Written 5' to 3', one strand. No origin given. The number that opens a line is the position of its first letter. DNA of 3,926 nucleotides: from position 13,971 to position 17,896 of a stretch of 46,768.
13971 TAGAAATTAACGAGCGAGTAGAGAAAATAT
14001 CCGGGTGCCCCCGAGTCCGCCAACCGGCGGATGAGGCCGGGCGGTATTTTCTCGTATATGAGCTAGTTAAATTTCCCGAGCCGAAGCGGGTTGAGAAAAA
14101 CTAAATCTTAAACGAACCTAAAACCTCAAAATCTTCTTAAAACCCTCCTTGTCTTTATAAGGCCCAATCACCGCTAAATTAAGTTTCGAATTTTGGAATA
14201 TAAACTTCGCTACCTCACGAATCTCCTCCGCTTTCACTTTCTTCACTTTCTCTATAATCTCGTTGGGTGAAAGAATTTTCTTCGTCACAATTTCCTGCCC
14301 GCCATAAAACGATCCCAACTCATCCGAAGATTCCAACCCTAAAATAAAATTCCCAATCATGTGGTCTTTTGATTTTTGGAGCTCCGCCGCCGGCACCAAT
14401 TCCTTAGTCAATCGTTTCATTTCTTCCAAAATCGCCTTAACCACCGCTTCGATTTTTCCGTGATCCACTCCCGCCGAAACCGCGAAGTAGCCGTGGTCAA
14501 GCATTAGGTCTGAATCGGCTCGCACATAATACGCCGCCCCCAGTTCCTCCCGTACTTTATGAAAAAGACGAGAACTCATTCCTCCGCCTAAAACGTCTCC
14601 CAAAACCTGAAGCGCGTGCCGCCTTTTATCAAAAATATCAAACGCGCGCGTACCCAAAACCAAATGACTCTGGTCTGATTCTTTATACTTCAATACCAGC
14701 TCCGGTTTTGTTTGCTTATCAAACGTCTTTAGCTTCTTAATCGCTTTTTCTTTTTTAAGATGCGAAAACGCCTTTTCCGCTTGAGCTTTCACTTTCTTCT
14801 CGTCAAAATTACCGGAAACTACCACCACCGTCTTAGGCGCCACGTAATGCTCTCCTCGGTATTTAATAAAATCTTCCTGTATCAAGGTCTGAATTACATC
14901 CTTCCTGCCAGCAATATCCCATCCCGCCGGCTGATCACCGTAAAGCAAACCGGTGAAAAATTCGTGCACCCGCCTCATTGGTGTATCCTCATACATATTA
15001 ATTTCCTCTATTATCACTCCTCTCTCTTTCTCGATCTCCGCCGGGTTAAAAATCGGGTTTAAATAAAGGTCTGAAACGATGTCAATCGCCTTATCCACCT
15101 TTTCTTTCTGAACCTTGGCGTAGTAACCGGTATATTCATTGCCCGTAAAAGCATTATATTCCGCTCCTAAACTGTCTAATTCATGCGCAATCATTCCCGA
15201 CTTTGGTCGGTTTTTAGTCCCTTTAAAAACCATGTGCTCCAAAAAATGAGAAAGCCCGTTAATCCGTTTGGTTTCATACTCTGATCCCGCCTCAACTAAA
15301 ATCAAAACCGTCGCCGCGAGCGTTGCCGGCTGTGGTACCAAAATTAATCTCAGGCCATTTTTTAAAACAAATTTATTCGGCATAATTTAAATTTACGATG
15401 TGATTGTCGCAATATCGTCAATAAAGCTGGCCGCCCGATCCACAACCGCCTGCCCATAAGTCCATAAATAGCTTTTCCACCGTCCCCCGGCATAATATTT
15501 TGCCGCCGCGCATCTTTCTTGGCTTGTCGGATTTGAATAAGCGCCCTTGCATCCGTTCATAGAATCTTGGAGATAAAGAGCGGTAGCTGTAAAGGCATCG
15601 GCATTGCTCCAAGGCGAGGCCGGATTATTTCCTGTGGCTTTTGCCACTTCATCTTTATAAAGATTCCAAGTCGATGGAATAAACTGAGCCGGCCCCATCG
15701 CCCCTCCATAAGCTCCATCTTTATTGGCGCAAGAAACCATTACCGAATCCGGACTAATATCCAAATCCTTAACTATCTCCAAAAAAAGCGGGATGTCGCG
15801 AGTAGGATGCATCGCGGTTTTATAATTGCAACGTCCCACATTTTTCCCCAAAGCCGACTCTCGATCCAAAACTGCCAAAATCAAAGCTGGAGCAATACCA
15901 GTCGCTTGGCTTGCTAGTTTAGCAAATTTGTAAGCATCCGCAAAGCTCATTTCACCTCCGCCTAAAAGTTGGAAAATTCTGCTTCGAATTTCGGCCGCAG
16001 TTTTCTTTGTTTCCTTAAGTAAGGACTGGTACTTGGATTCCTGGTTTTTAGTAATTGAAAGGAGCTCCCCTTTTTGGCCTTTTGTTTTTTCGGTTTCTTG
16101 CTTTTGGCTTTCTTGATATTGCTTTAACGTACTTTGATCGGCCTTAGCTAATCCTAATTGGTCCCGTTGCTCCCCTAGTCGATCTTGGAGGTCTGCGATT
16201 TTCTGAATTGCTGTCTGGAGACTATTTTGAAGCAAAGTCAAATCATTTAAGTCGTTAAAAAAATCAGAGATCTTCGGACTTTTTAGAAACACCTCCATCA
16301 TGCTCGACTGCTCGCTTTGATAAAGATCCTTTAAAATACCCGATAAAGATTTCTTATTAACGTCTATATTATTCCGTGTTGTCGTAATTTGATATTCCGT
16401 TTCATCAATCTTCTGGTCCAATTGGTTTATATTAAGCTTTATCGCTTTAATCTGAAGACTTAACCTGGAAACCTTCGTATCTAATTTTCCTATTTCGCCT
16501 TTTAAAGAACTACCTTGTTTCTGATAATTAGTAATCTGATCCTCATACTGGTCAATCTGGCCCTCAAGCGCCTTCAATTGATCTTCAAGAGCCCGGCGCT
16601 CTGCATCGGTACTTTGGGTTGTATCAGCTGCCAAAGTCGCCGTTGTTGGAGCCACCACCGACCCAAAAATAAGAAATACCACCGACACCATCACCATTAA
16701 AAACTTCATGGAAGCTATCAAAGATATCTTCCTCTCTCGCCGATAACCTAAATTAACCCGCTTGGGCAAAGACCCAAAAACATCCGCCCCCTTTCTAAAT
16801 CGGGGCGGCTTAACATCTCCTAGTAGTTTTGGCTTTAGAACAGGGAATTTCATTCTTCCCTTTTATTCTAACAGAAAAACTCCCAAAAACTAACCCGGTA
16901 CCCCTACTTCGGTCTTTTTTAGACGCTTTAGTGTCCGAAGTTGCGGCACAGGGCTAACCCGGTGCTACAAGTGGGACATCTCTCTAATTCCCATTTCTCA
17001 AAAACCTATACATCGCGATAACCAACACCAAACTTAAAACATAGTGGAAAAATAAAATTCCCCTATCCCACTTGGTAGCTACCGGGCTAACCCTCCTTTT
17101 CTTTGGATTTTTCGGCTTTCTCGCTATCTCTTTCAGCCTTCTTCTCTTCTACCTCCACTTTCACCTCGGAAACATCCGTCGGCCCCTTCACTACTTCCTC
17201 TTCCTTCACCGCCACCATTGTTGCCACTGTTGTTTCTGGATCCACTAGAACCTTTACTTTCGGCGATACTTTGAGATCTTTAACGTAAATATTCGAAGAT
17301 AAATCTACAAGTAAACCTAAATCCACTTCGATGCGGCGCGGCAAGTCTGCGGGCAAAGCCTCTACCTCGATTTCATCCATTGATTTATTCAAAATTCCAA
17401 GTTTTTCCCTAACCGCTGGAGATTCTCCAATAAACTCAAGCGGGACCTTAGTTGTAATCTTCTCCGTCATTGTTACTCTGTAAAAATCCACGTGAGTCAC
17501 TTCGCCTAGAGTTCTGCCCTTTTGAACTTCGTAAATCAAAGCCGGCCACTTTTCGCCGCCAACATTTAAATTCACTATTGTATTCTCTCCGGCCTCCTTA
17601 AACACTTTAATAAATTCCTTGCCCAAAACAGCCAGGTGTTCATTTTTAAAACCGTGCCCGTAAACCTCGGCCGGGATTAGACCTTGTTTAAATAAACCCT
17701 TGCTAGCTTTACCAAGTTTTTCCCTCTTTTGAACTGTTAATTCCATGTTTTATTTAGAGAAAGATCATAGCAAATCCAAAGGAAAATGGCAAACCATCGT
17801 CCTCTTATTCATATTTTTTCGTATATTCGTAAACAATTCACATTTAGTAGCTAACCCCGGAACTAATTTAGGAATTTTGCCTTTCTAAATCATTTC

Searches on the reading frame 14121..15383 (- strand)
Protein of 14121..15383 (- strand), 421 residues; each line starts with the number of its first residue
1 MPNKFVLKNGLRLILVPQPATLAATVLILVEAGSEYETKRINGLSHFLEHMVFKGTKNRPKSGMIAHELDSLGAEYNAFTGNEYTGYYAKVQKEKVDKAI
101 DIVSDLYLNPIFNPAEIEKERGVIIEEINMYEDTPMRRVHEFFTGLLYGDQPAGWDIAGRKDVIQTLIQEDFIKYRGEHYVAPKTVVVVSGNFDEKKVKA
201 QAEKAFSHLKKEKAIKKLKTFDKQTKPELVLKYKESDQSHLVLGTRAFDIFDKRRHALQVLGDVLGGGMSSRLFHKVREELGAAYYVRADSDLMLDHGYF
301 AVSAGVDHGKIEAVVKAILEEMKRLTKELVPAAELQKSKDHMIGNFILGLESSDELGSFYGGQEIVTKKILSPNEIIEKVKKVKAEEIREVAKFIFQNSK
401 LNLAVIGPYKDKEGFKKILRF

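Call 10: search_protein_families(library=pfam, proteins=[window:14121-15383:-], max_evalue=0.001)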
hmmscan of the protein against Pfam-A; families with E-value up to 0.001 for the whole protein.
window:14121-15383:- (421 aa): 2 families
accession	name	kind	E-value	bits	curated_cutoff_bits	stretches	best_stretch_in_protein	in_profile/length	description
PF05193.26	Peptidase_M16_C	-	7.1e-40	137.2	23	1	169-340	4-179/181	Peptidase M16 inactive domain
PF00675.25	Peptidase_M16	-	5.4e-37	127.4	22.3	1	17-153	6-141/149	Insulinase (Peptidase family M16)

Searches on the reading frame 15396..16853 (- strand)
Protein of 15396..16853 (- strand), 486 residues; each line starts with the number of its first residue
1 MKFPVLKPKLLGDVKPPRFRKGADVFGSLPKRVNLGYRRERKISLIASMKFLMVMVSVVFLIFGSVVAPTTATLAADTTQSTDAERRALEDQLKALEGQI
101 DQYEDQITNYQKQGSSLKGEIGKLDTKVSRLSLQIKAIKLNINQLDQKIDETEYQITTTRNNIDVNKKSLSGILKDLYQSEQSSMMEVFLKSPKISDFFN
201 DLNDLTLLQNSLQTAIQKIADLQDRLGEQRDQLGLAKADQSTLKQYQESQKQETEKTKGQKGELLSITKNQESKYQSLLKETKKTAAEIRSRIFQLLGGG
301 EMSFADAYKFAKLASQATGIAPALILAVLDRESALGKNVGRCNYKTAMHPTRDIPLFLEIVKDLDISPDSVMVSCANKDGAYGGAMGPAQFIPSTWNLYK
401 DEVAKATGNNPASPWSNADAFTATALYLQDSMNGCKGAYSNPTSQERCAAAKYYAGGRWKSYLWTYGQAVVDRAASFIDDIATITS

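Call 10: search_protein_families(library=pfam, proteins=[window:15396-16853:-], max_evalue=0.001)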
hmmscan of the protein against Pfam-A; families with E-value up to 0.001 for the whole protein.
window:15396-16853:- (486 aa): 4 families
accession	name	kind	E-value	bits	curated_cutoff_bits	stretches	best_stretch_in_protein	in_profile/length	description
PF13406.11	SLT_2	-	7.9e-10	38.9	24.3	1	298-430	64-198/292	Transglycosylase SLT domain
PF11932.13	DUF3450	-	0.00013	21.8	32.6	1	66-153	8-92/241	Protein of unknown function (DUF3450)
PF03961.19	FapA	-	0.00015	21.9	31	1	56-169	128-241/272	Flagellar Assembly Protein A beta solenoid domain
PF19220.6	Rod_CreS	-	0.00058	19.4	100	0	82-166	88-172/359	Crescentin, rod domain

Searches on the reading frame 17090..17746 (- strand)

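Call 10: search_protein_families(library=pfam, proteins=[window:17090-17746:-], max_evalue=0.001)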
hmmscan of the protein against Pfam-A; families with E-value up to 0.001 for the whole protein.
window:17090-17746:- (219 aa): 2 families
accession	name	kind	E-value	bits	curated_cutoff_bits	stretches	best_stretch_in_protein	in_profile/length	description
PF14693.11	Ribosomal_TL5_C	-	3.1e-21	75.9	27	1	96-179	1-82/84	Ribosomal protein TL5, C-terminal domain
PF01386.24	Ribosomal_L25p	-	1.4e-17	64.3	23.6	1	3-88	1-82/82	Ribosomal L25p family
